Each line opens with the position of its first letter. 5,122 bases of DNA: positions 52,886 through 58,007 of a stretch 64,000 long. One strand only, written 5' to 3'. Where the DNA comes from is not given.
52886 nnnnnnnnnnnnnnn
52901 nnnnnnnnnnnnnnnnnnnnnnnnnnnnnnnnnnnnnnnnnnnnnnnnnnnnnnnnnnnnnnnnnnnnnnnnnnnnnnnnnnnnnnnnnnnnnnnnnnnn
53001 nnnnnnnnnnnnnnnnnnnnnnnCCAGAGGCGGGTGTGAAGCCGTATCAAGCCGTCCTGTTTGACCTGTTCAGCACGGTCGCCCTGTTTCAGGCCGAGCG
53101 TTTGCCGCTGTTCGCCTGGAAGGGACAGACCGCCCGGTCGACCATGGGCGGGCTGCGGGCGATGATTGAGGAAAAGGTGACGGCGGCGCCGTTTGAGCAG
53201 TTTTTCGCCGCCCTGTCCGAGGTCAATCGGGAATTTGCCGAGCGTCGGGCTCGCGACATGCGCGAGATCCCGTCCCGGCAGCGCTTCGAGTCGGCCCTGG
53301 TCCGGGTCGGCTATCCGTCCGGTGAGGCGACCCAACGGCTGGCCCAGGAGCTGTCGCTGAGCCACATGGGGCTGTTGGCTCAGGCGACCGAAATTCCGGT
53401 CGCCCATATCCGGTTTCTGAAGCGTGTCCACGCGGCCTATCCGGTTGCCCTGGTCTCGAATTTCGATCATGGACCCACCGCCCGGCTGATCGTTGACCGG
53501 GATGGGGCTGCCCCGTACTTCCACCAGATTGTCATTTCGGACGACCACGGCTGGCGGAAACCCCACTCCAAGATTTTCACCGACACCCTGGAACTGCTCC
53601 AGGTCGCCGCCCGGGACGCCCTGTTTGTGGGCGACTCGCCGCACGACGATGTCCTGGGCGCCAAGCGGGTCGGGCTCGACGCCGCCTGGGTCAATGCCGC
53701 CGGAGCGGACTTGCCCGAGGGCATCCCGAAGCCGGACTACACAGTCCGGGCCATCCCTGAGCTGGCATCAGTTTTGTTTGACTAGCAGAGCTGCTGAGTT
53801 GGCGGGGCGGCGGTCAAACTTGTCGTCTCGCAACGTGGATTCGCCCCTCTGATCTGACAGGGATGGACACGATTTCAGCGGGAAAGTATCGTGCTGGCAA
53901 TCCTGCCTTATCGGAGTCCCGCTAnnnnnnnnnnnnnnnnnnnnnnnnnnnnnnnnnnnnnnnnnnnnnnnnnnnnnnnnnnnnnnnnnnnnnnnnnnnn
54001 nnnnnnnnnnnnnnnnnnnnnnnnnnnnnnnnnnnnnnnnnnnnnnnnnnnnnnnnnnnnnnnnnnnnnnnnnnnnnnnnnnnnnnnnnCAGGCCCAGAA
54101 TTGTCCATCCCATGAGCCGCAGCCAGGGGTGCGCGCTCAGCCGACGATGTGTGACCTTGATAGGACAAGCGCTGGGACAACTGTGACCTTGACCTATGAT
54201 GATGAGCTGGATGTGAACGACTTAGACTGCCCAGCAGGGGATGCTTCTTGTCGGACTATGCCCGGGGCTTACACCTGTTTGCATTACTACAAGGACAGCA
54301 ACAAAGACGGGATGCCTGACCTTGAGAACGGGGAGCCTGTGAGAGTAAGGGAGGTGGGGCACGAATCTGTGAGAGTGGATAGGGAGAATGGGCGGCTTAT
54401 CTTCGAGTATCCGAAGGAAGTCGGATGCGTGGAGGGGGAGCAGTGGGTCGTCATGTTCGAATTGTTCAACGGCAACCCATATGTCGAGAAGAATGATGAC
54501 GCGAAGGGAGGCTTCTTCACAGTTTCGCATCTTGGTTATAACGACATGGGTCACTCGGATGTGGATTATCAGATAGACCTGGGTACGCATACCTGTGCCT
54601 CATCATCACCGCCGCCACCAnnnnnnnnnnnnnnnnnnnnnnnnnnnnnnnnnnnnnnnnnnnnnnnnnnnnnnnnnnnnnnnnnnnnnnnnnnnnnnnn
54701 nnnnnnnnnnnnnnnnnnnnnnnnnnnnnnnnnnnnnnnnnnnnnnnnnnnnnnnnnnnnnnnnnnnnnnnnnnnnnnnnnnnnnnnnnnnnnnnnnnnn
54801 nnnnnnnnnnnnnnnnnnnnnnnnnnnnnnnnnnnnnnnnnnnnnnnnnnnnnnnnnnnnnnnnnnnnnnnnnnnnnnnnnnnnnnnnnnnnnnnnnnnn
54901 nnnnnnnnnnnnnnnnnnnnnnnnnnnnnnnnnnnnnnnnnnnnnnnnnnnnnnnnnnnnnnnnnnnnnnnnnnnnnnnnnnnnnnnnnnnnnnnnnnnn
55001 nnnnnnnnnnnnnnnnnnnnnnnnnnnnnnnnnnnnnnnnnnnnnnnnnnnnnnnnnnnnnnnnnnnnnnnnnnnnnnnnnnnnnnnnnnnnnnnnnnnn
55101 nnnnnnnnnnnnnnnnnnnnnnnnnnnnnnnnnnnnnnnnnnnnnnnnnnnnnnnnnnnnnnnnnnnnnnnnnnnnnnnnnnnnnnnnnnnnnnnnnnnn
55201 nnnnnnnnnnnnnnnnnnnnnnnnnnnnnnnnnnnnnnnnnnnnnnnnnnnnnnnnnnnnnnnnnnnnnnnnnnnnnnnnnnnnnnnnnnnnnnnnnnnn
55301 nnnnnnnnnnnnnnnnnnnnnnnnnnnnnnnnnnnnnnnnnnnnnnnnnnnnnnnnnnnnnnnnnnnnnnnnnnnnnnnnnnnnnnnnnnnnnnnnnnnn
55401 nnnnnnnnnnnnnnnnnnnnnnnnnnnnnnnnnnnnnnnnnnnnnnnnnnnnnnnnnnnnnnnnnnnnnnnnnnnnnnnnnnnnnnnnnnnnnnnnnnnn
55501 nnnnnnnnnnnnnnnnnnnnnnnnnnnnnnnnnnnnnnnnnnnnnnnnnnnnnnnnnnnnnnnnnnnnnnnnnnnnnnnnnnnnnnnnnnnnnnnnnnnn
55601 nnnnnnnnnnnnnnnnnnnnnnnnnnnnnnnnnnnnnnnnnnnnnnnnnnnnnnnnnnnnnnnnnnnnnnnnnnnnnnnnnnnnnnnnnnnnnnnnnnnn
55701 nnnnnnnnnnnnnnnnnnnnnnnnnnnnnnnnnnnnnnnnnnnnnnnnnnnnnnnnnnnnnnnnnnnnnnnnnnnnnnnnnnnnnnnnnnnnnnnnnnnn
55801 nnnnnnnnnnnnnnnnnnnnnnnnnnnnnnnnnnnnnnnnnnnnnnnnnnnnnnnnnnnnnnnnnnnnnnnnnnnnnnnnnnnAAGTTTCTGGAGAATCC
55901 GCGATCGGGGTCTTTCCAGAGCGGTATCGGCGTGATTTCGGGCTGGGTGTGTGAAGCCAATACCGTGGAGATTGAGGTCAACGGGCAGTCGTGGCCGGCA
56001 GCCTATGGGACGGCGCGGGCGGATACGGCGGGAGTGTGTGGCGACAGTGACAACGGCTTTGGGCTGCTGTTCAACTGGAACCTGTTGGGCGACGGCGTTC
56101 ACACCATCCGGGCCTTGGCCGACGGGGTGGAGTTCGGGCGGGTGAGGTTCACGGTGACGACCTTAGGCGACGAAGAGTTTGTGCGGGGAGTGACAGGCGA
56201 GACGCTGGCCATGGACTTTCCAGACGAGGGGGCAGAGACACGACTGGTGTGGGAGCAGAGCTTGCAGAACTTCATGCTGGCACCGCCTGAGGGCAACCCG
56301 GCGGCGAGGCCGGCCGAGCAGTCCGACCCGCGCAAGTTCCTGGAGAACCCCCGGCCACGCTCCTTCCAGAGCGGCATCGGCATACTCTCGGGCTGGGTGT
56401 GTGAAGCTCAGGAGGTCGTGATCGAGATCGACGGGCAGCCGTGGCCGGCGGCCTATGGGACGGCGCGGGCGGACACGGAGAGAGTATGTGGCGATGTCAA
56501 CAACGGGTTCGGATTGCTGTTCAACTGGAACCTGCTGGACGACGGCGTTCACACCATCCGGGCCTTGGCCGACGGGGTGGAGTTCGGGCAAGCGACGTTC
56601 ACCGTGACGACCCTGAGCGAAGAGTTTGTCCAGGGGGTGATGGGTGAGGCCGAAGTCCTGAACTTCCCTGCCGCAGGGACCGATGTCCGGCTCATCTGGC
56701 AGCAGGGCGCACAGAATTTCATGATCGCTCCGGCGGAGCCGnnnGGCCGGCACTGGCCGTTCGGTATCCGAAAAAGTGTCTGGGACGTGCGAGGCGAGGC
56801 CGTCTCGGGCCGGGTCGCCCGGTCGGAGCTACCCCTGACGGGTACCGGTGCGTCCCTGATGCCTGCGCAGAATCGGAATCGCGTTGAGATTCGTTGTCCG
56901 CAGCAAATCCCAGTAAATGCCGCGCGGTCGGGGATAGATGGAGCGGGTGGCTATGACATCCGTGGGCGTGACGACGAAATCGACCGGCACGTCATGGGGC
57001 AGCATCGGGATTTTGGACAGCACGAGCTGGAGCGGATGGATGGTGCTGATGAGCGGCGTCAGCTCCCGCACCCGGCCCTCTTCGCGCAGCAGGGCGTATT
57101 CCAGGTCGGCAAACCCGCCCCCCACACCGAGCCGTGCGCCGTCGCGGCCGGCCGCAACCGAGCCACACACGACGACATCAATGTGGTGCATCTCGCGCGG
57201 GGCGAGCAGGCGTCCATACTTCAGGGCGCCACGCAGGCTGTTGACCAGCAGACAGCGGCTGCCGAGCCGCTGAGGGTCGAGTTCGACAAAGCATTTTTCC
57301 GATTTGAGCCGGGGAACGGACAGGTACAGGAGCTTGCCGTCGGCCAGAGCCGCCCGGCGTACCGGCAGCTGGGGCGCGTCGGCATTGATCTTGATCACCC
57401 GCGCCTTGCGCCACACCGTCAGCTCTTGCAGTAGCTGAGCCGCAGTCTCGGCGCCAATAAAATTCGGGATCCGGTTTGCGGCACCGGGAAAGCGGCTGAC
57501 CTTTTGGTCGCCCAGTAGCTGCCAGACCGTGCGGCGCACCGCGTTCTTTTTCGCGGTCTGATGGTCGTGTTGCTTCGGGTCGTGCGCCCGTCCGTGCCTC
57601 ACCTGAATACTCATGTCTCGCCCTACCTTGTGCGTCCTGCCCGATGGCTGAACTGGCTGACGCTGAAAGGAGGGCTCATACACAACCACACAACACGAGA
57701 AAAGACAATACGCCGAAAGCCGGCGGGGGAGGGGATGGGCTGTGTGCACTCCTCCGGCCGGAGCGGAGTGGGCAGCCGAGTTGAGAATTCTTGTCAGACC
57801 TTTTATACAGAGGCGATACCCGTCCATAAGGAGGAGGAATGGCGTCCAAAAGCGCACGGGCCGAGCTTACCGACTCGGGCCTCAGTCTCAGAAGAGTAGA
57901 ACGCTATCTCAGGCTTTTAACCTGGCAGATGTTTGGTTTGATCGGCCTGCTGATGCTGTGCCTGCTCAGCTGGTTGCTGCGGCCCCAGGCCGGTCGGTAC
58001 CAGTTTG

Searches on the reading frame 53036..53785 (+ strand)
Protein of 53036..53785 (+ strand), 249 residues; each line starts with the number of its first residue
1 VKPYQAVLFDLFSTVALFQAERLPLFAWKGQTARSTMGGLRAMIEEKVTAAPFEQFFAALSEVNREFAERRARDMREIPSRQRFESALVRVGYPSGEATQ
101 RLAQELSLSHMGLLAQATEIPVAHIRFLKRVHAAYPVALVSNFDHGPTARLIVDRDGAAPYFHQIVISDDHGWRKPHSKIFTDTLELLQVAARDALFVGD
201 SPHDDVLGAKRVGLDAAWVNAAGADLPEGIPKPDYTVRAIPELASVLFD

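Call 53: search_protein_families(library=pfam, proteins=[window:53036-53785:+], max_evalue=0.00001)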
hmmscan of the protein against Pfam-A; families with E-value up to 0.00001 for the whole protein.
window:53036-53785:+ (249 aa): 3 families
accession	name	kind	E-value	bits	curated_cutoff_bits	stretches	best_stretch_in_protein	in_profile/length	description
PF00702.32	Hydrolase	-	2.4e-13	51.4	26.4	1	4-213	1-191/191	haloacid dehalogenase-like hydrolase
PF13419.12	HAD_2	-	2.2e-12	47.9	23.8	1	125-219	85-178/178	Haloacid dehalogenase-like hydrolase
PF13242.12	Hydrolase_like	-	1.2e-10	41.6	22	1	173-241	2-73/75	HAD-hyrolase-like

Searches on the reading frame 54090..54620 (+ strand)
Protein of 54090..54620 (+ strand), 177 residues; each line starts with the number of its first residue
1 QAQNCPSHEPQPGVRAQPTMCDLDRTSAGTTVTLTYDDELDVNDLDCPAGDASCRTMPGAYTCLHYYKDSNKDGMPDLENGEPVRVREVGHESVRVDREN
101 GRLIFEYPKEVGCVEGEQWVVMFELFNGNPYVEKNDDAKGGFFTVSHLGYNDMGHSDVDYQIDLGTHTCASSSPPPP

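Call 4: search_protein_families(library=pfam, proteins=[window:54090-54620:+], max_evalue=10)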
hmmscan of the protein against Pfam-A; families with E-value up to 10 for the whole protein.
window:54090-54620:+ (177 aa): 0 families

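Call 5: search_protein_families(library=ncbifam, proteins=[window:54090-54620:+], max_evalue=10)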
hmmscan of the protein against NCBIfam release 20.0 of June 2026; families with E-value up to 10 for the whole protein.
window:54090-54620:+ (177 aa): 0 families

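Call 24: find_homologous_proteins(query=window:54090-54608:+)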
Query window:54090-54608:+ (173 aa): 1 proteins with E <= 0.001 among 11 candidates.
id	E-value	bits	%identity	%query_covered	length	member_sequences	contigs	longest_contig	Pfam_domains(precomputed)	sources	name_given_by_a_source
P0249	9.1e-22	96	46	78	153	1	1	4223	-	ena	-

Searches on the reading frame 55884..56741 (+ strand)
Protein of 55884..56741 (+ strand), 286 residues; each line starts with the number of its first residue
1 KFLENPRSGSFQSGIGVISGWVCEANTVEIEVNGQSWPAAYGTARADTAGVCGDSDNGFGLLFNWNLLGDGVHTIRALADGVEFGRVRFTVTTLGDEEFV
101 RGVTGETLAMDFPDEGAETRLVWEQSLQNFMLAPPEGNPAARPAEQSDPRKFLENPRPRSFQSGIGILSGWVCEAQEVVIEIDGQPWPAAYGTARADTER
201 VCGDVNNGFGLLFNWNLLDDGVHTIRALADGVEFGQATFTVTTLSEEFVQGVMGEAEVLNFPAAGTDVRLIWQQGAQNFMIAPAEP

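Call 28: predict_structure(alignment_id=A2)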
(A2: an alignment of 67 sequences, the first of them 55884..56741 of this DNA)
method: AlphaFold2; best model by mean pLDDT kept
length: 286 residues; sequences in the alignment: 67
mean_pLDDT: 92.0   pTM: 0.85
mean pLDDT of the five models: 92.0, 91.3, 91.1, 90.5, 89.3
residues with pLDDT >= 90: 225; 70-90: 54; 50-70: 7; < 50: 0
segments of 3 or more residues with pLDDT < 50: none
pLDDT, mean of each block of 10 residues (from residue 1): 90 91 95 93 86 92 92 97 97 91 95 97 93 83 73 92 93 94 94 88 92 93 97 95 94 96 95 93 83
secondary structure, 60 per line:
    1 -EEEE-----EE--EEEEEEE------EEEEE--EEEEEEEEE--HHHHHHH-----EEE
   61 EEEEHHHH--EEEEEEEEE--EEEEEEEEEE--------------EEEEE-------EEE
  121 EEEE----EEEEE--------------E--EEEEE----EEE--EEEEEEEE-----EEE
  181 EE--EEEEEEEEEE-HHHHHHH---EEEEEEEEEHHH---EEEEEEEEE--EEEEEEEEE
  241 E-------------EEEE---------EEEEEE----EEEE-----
elements in order: E2-5 E15-21 E28-32 E35-43 H46-52 E58-64 H65-68 E71-79 E82-91 E106-110 E118-124 E129-133 E151-155 E160-162 E165-172 E178-182 E185-194 H196-202 E206-214 E221-229 E232-241 E255-258 E268-273 E278-281

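Call 31: fold_search(model_id=the predicted structure, library=pdb)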
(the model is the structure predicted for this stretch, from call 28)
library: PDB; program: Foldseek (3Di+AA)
matches with E <= 10: 1884; with E <= 0.001: 106
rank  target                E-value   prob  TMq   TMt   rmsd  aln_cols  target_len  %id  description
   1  4pbw_F                3.5e-05  0.97  0.17  0.23  16.8       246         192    8  Crystal structure of chicken receptor protein tyrosine phosphatase sigma in complex with TrkC (released 2014-11-12)
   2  3lcy_A                4.1e-05  0.99  0.19  0.25  18.7       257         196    5  Titin Ig tandem domains A164-A165 (released 2011-05-25)
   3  6ue7_C                4.5e-05  0.96  0.19  0.12  17.1       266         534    9  Structure of dimeric sIgA complex (released 2020-02-19)
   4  4pbw_D                5.1e-05  0.94  0.16  0.22  16.6       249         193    9  Crystal structure of chicken receptor protein tyrosine phosphatase sigma in complex with TrkC (released 2014-11-12)
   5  9flu_A                5.9e-05  0.89  0.18  0.16  49.2       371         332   12  CryoEM structure of the fragment-1 (3402-3733) in the grappling hook protein A (GhpA) in the bacterium Aureispira sp.  (released 2024-10-16)
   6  6ue9_C                8.6e-05  0.97  0.20  0.13  17.4       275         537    8  Structure of tetrameric sIgA complex (Class 2) (released 2020-02-19)
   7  3qs7_F                8.6e-05  0.95  0.20  0.17  21.3       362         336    5  Crystal structure of a human Flt3 ligand-receptor ternary complex (released 2011-03-16)
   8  3kld_A                8.6e-05  0.80  0.18  0.14  19.8       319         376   10  PTPRG CNTN4 complex (released 2009-12-22)
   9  5y32_A                9.1e-05  0.97  0.20  0.25  17.0       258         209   10  Crystal structure of PTP delta Ig1-Ig2 in complex with IL1RAPL1 (released 2017-08-16)
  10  4rca_A                9.6e-05  0.80  0.19  0.18  23.3       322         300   10  Crystal structure of human PTPdelta and human Slitrk1 complex (released 2014-11-19)
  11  3lcy_C                1.0e-04  0.96  0.18  0.24  18.4       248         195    6  Titin Ig tandem domains A164-A165 (released 2011-05-25)
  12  7ol4_A                1.1e-04  0.60  0.15  0.09  34.2       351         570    7  Mouse contactin-1 neurofascin-155 immunoglobulin domains adhesion complex (released 2022-12-14)
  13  6lx3_P                1.3e-04  0.95  0.19  0.13  16.5       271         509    9  Cryo-EM structure of human secretory immunoglobulin A (released 2020-05-27)
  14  4wrm_A                1.3e-04  0.91  0.21  0.15  31.6       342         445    9  Structure of the human CSF-1:CSF-1R complex (released 2015-08-12)
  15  2yd6                  1.4e-04  0.95  0.20  0.25  15.7       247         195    9  Crystal structure of the N-terminal Ig1-2 module of Human Receptor Protein Tyrosine Phosphatase Delta (released 2011-04-13)
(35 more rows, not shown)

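Call 34: search_solved_structures(query=A2, max_evalue=10)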
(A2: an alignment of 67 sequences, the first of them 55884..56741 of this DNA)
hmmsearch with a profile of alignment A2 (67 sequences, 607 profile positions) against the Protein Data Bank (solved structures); distinct sequences matched with E-value up to 10: 8.
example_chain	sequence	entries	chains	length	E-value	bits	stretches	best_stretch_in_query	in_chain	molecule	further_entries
9kpz_H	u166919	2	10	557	0.095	14.9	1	20-176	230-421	Ubiquitin-like protein SMT3,Tol-Pal system protein TolA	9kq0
8t1i_J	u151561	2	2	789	1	11.6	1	75-274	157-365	Mediator of RNA polymerase II transcription subunit 15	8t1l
8hd0_E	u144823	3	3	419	1.7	10.8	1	20-241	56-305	Murein hydrolase activator EnvC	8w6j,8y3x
4rm8_A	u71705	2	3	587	2.1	10.5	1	41-232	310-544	Ezrin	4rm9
9ddm_F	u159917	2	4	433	3.5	9.8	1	20-186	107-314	Tol-Pal system protein TolA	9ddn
9k49_H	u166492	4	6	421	4.6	9.4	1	20-186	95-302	Tol-Pal system protein TolA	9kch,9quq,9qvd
7emf_O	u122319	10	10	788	6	9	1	69-235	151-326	Mediator of RNA polymerase II transcription subunit 15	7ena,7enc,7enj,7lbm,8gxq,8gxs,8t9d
6tpi_A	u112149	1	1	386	9.2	8.4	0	21-241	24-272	Murein hydrolase activator EnvC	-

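Call 39: search_protein_families(library=pfam, alignment_id=A2, max_evalue=0.00001)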
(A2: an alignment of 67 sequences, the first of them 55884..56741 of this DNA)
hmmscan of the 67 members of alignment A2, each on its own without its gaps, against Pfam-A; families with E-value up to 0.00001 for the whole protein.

A. member 1, window:55884-56741:+ (286 aa): 0 families

B. families by the number of members that match (of 67 scanned): 26 families (the first 25 are shown)
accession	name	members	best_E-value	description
PF13855.12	LRR_8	8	5.8e-73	Leucine rich repeat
PF00560.39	LRR_1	8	1.2e-30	Leucine Rich Repeat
PF23598.1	LRR_14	8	3e-21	Leucine-rich repeat region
PF12799.13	LRR_4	7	1.2e-44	Leucine Rich repeats (2 copies)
PF05345.18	He_PIG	5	9.6e-21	Putative Ig domain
PF03160.20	Calx-beta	4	5.5e-29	Calx-beta domain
PF00041.27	fn3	4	5.4e-15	Fibronectin type III domain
PF00028.23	Cadherin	3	1.4e-25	Cadherin domain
PF02868.21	Peptidase_M4_C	2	6e-43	Thermolysin metallopeptidase, alpha-helical domain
PF13753.12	SWM_repeat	2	3.6e-28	Putative flagellar system-associated repeat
PF12733.13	Cadherin-like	2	1.1e-15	Cadherin-like beta sandwich domain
PF13306.12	LRR_5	1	1.6e-29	BspA type Leucine rich repeat region (6 copies)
PF01447.24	Peptidase_M4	1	1.4e-27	Thermolysin metallopeptidase, catalytic domain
PF05935.17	Arylsulfotrans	1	4.5e-15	Arylsulfotransferase (ASST)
PF17963.7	Big_9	1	2e-13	Bacterial Ig domain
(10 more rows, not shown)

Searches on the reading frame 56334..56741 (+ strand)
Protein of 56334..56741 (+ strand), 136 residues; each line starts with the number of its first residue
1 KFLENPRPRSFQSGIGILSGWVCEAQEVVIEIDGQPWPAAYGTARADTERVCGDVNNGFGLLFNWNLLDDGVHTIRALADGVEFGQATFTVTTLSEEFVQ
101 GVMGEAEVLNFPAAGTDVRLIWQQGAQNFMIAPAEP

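Call 42: predict_structure(alignment_id=A3)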
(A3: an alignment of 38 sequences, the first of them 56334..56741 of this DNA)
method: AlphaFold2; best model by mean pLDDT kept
length: 136 residues; sequences in the alignment: 38
mean_pLDDT: 87.4   pTM: 0.66
mean pLDDT of the five models: 87.4, 83.9, 83.3, 81.2, 79.0
residues with pLDDT >= 90: 70; 70-90: 60; 50-70: 6; < 50: 0
segments of 3 or more residues with pLDDT < 50: none
pLDDT, mean of each block of 10 residues (from residue 1): 79 85 95 96 92 94 88 94 91 73 86 89 81 74
secondary structure, 60 per line:
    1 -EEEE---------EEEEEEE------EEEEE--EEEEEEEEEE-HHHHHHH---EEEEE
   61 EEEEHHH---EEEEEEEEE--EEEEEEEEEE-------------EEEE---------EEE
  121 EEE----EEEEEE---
elements in order: E2-5 E15-21 E28-32 E35-44 H46-52 E56-64 E71-79 E82-91 E105-108 E118-123 E128-133

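Call 45: fold_search(model_id=the predicted structure, library=pdb)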
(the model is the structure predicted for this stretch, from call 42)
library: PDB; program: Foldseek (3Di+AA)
matches with E <= 10: 1597; with E <= 0.001: 0
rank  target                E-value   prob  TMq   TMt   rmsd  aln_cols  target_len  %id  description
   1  6ne9_A                6.1e-03  1.00  0.42  0.18  11.1       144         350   11  Bacteroides intestinalis acetyl xylan esterase (BACINT_01039) (released 2019-12-25)
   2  6ne9_B                1.0e-02  1.00  0.42  0.18  11.3       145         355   10  Bacteroides intestinalis acetyl xylan esterase (BACINT_01039) (released 2019-12-25)
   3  6rzo_B                1.1e-02  0.99  0.42  0.19  11.1       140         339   16  Crystal structure of the N-terminal carbohydrate binding module family 48 and ferulic acid esterase from the multi-enz (released 2019-09-25)
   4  6rzo_A                1.7e-02  0.99  0.42  0.19  11.3       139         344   15  Crystal structure of the N-terminal carbohydrate binding module family 48 and ferulic acid esterase from the multi-enz (released 2019-09-25)
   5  5x3i_A                2.2e-02  0.99  0.42  0.10   6.9       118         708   13  Kfla1895 D451A mutant (released 2018-02-07)
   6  5x3i_B                2.6e-02  0.97  0.41  0.10   7.1       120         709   13  Kfla1895 D451A mutant (released 2018-02-07)
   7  8btk_TD               4.0e-02  0.95  0.30  0.28   4.7       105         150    8  Structure of the TRAP complex with the Sec translocon and a translating ribosome (released 2023-05-24)
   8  2bhu                  5.3e-02  0.98  0.32  0.09   7.8        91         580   15  Crystal structure of Deinococcus radiodurans maltooligosyltrehalose trehalohydrolase (released 2005-03-31)
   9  2bhz_A                5.3e-02  0.98  0.32  0.09   7.8        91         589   15  Crystal structure of Deinococcus radiodurans maltooligosyltrehalose trehalohydrolase in complex with maltose (released 2005-03-31)
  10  5x3j_B                5.9e-02  0.89  0.39  0.10   8.0       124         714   13  Kfla1895 D451A mutant in complex with cyclobis-(1->6)-alpha-nigerosyl (released 2018-02-07)
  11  8b6l_H                6.3e-02  0.84  0.30  0.29   7.2       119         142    8  Subtomogram average of the human Sec61-TRAP-OSTA-translocon (released 2022-12-07)
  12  8b5l_K                6.6e-02  0.91  0.30  0.29   4.7       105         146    8  Cryo-EM structure of ribosome-Sec61-TRAP (TRanslocon Associated Protein) translocon complex (released 2023-03-01)
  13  2k7q_MODEL_1_A        8.3e-02  0.51  0.28  0.21  13.9       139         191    9  Filamin A Ig-like domains 18-19 (released 2009-07-07)
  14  1k8i_B                8.8e-02  0.72  0.33  0.26   6.3       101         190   11  CRYSTAL STRUCTURE OF MOUSE H2-DM (released 2001-12-05)
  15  8dek_B                9.8e-02  0.94  0.37  0.14   4.3       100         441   15  The structure of the glycopeptidase catalytic domain including the linker of Amuc_1438 (released 2022-08-31)
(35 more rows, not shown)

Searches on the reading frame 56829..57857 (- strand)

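Call 53: search_protein_families(library=pfam, proteins=[window:56829-57857:-], max_evalue=0.00001)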
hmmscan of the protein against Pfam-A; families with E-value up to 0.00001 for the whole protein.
window:56829-57857:- (342 aa): 1 family
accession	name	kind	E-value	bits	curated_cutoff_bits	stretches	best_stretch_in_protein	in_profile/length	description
PF01812.26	5-FTHF_cyc-lig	-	1e-20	74.9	27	1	108-298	5-186/186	5-formyltetrahydrofolate cyclo-ligase family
